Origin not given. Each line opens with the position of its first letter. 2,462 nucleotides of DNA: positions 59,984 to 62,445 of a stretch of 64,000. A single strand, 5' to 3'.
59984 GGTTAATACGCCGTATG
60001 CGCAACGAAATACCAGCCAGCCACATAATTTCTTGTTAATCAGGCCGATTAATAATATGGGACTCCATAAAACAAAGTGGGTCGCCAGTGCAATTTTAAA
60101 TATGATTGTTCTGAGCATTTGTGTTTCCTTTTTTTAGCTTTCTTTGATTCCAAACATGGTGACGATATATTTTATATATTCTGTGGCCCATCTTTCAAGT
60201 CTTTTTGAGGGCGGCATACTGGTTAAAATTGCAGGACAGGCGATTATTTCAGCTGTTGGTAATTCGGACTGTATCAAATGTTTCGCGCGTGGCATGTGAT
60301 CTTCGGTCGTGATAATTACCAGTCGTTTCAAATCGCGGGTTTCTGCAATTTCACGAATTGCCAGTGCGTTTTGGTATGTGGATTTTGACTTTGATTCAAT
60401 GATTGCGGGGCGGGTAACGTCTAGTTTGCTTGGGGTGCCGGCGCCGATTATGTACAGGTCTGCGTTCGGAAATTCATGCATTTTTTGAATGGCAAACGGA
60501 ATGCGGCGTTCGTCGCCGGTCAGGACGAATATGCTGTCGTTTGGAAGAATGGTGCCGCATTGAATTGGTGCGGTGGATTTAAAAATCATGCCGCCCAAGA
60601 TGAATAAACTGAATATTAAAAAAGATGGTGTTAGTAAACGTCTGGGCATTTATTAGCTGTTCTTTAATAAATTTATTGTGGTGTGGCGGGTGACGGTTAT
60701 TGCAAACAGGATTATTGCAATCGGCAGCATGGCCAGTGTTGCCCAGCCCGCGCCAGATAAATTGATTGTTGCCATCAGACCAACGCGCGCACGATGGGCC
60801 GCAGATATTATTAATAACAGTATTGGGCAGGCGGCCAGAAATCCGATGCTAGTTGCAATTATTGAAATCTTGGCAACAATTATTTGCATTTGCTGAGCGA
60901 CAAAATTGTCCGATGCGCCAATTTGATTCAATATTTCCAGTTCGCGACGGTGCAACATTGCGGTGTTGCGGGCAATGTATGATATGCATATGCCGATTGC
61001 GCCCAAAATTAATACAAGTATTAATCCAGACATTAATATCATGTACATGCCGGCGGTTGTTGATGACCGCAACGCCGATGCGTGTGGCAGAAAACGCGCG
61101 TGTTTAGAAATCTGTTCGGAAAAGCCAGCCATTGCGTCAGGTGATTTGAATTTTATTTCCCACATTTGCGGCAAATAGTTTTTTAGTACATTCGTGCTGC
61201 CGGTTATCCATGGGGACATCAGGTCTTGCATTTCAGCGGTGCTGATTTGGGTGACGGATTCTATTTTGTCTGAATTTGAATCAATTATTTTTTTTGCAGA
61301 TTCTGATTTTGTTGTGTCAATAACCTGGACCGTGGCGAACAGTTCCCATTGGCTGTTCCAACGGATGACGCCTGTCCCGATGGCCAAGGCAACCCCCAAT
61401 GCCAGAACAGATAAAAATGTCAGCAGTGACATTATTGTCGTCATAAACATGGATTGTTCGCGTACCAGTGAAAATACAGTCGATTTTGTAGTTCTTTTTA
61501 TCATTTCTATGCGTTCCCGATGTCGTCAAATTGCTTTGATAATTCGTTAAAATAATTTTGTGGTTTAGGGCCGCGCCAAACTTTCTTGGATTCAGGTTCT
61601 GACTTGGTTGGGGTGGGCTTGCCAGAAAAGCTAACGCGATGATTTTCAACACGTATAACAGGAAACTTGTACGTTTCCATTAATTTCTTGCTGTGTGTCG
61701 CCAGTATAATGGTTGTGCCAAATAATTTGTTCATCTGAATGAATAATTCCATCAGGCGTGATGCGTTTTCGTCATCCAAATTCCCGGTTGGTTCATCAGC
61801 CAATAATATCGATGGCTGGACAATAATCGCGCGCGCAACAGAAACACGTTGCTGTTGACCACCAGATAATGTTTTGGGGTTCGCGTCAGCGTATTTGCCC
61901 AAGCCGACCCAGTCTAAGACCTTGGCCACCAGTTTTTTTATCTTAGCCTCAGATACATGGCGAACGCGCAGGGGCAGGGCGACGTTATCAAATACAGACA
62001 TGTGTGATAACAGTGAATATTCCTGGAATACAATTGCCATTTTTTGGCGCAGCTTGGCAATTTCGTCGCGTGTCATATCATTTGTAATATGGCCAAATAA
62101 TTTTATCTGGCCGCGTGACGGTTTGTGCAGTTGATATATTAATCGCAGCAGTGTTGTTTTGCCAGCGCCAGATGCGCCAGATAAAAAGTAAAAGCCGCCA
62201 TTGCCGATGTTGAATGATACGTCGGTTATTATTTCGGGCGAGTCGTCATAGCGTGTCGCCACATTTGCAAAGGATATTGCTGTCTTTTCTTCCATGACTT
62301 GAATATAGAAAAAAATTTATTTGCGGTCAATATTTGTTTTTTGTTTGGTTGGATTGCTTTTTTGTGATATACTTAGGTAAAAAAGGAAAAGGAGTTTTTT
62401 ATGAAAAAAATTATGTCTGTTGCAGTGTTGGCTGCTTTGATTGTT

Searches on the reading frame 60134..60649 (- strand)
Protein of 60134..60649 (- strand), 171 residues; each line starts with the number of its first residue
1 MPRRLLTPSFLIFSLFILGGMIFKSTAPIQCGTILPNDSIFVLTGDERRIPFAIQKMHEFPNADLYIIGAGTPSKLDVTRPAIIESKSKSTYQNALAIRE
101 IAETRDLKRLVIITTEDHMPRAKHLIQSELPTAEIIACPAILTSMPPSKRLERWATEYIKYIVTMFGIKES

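Call 18: search_protein_families(library=pfam, proteins=[window:60134-60649:-], max_evalue=0.001)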
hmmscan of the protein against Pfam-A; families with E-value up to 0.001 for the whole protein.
window:60134-60649:- (171 aa): 1 family
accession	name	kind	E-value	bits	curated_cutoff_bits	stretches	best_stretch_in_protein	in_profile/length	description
PF02698.23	DUF218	-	3e-10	40.5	27.6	1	76-159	54-132/133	DUF218 domain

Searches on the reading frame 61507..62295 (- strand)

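Call 18: search_protein_families(library=pfam, proteins=[window:61507-62295:-], max_evalue=0.001)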
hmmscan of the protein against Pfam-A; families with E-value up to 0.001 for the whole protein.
window:61507-62295:- (262 aa): 5 families
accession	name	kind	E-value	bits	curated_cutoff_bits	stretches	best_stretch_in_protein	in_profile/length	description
PF00005.33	ABC_tran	-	9.8e-35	120.6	25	1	24-170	2-136/137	ABC transporter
PF13304.12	AAA_21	-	2.4e-07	31.6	27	0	126-206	221-303/304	AAA domain, putative AbiEii toxin, Type IV TA system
PF13191.12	AAA_16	-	6.4e-05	23.9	32.6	1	30-85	21-85/167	AAA ATPase domain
PF02463.25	SMC_N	-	0.00015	21.7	40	1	34-209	25-205/220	RecF/RecN/SMC N terminal domain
PF13401.12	AAA_22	-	0.00016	22.4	27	1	33-98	5-33/130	AAA domain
